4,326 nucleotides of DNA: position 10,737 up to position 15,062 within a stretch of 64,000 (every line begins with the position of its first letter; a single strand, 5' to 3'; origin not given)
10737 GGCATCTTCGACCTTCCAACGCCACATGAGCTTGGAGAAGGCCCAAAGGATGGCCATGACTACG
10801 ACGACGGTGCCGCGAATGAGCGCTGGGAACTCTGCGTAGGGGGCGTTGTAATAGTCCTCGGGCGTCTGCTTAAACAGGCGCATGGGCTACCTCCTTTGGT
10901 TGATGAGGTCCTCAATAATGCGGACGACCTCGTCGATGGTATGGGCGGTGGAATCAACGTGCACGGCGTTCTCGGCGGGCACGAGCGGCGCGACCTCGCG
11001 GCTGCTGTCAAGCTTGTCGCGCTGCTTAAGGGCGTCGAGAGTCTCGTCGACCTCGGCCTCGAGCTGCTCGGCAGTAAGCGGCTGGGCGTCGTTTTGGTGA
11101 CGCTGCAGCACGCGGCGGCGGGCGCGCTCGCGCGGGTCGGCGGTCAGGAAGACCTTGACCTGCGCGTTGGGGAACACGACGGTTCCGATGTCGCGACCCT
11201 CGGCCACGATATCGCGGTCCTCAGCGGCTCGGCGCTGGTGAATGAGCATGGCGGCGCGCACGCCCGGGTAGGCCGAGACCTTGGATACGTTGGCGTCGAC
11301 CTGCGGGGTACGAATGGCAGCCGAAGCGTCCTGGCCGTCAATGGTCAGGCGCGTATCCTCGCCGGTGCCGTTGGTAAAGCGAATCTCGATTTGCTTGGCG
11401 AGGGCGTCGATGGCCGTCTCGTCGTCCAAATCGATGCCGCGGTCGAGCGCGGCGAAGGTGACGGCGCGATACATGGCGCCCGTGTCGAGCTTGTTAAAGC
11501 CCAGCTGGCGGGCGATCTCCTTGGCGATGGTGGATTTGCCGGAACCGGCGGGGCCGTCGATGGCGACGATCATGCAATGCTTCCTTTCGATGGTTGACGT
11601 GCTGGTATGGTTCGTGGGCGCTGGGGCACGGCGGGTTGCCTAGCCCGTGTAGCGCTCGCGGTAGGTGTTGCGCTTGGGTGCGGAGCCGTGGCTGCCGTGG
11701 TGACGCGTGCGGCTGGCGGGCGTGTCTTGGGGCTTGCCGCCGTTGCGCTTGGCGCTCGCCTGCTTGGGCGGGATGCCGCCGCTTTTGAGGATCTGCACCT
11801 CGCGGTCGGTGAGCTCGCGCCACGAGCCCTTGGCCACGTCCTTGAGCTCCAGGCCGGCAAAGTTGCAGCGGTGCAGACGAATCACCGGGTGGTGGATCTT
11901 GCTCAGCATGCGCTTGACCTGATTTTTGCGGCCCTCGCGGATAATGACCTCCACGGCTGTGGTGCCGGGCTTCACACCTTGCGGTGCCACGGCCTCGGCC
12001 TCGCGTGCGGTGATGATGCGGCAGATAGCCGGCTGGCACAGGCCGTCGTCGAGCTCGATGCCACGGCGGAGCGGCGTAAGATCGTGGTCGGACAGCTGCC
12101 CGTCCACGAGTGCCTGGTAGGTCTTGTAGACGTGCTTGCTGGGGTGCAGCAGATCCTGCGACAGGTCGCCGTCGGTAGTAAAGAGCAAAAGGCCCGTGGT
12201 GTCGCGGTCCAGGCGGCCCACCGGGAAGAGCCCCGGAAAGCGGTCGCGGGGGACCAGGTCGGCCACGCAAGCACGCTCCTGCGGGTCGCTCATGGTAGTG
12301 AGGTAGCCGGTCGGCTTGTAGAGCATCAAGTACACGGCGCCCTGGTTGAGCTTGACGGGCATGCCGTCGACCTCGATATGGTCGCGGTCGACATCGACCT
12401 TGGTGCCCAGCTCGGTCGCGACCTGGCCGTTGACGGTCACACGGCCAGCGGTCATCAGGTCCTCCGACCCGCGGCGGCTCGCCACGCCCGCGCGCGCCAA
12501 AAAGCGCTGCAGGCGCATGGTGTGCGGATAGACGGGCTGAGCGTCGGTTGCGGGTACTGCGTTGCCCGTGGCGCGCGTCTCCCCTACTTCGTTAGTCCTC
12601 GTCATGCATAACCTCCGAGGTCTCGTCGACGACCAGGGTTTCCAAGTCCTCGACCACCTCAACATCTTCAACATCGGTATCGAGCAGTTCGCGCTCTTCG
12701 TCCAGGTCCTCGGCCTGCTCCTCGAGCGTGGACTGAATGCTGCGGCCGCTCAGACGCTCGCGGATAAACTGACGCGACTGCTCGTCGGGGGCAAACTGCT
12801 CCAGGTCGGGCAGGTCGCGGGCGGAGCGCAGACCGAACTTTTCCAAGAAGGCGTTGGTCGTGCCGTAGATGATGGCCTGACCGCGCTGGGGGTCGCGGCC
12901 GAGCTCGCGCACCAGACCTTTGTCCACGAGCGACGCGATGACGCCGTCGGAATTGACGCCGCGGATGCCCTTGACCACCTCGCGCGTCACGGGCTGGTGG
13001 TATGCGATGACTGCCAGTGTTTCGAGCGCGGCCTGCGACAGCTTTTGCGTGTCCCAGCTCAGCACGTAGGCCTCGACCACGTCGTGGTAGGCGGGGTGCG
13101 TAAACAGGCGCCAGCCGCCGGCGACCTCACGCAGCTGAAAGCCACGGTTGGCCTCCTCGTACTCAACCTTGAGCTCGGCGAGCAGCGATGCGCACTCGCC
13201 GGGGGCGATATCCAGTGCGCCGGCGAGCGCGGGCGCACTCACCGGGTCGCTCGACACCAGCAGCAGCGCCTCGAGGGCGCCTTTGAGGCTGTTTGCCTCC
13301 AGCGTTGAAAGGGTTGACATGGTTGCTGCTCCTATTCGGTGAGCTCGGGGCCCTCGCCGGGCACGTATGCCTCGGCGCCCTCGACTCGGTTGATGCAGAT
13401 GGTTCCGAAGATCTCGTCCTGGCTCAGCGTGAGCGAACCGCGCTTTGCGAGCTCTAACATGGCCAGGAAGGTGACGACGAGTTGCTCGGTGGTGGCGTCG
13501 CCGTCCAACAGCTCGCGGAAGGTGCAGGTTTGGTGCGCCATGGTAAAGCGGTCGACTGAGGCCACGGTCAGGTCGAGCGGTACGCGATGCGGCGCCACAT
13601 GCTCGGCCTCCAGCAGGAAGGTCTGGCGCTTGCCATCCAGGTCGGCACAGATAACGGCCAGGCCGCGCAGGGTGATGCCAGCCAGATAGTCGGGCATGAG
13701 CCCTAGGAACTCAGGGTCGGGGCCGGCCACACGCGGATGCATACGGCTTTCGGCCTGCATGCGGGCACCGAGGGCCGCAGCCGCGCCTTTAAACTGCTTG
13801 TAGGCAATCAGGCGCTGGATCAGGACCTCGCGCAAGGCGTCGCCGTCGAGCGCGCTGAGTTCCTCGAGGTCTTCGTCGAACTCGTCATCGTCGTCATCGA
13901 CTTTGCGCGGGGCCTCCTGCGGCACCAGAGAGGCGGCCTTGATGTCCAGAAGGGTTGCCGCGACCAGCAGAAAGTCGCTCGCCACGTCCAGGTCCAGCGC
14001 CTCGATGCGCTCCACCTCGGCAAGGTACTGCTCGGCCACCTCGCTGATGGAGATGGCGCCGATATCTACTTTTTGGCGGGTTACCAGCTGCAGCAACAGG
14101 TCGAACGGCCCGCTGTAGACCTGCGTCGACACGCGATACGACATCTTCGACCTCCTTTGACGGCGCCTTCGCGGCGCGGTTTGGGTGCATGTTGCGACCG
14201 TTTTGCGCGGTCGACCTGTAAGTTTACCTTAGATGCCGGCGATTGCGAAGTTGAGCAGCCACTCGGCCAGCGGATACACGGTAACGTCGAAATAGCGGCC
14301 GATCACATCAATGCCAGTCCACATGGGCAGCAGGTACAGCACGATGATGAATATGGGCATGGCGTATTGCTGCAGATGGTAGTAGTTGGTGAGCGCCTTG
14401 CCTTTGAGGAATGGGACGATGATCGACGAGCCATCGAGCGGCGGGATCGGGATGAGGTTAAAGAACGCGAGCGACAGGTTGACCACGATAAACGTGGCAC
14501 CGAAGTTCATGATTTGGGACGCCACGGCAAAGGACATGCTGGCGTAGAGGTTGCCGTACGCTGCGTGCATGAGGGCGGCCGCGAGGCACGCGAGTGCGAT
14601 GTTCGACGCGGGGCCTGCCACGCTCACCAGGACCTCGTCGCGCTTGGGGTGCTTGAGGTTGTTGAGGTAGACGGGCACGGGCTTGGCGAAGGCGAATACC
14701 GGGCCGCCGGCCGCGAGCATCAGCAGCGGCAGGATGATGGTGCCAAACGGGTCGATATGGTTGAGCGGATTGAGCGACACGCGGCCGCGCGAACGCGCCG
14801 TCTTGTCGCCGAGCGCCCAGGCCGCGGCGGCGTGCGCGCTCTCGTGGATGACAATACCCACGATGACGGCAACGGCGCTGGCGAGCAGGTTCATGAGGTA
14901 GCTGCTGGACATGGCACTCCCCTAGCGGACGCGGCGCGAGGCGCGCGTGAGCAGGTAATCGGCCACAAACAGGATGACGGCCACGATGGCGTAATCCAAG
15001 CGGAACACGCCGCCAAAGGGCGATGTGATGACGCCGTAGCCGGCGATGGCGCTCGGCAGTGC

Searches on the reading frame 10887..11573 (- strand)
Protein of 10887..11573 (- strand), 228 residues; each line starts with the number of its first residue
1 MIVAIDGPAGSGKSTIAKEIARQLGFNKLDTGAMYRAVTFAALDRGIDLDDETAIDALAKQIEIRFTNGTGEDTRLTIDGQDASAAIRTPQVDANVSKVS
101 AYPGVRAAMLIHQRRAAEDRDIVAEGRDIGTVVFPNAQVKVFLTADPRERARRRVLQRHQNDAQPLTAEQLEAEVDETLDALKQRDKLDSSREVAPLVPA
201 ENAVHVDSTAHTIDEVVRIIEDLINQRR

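Call 41: search_protein_families(library=pfam, proteins=[window:10887-11573:-], max_evalue=0.00001)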
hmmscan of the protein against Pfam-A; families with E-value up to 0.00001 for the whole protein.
window:10887-11573:- (228 aa): 5 families
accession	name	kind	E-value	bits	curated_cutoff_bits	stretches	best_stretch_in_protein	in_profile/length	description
PF02224.24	Cytidylate_kin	-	1.4e-69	234.5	26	1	3-225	1-210/211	Cytidylate kinase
PF13238.12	AAA_18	-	1.7e-08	35.4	29.4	1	3-172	1-123/128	AAA domain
PF13189.12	Cytidylate_kin2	-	5.1e-08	33.7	28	1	2-169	1-140/176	Cytidylate kinase-like family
PF13207.12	AAA_17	-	2.1e-06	28.5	27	0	7-39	2-34/136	AAA domain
PF13671.12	AAA_33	-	7.1e-06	26.8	27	0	5-69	4-70/143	AAA domain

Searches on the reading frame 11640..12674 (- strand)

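Call 41: search_protein_families(library=pfam, proteins=[window:11640-12674:-], max_evalue=0.00001)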
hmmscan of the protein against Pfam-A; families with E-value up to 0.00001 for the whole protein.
window:11640-12674:- (344 aa): 2 families
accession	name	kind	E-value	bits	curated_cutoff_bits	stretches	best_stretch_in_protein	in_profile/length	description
PF00849.27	PseudoU_synth_2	-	4e-20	73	26.8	1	115-258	2-151/152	RNA pseudouridylate synthase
PF01479.30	S4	-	4.1e-12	46.1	22.8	1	53-95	1-44/48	S4 domain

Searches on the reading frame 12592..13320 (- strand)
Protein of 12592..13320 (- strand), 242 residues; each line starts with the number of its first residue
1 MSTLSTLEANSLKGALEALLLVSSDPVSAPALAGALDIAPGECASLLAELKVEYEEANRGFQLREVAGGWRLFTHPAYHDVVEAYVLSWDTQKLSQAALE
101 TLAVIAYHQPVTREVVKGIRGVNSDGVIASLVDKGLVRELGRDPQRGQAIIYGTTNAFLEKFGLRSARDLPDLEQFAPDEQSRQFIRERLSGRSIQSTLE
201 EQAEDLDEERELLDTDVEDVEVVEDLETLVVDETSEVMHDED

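Call 41: search_protein_families(library=pfam, proteins=[window:12592-13320:-], max_evalue=0.00001)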
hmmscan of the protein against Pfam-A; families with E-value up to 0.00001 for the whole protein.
window:12592-13320:- (242 aa): 1 family
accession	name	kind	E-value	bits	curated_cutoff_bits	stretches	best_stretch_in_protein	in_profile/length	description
PF04079.22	SMC_ScpB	-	3.1e-53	180.1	27.4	1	15-173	2-160/160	Segregation and condensation complex subunit ScpB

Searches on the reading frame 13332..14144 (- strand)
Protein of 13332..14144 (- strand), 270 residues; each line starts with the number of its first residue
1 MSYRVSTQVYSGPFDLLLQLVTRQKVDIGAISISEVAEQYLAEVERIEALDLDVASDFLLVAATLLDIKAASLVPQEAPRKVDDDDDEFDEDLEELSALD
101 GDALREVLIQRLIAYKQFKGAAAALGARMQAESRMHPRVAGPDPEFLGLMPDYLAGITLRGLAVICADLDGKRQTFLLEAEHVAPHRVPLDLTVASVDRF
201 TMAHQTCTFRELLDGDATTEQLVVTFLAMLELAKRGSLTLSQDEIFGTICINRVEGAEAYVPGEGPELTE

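Call 41: search_protein_families(library=pfam, proteins=[window:13332-14144:-], max_evalue=0.00001)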
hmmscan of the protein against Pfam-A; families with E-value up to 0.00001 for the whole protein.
window:13332-14144:- (270 aa): 1 family
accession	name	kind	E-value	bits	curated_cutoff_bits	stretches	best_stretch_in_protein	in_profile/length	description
PF02616.19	SMC_ScpA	-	6.7e-26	92.1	24.6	1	20-251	1-229/232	Segregation and condensation protein ScpA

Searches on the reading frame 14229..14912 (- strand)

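Call 41: search_protein_families(library=pfam, proteins=[window:14229-14912:-], max_evalue=0.00001)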
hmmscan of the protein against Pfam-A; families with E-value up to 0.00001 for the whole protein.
window:14229-14912:- (227 aa): 1 family
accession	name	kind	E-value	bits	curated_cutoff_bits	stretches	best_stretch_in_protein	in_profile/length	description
PF02163.28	Peptidase_M50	-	6.7e-14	52.2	27.2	1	13-189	3-217/221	Peptidase family M50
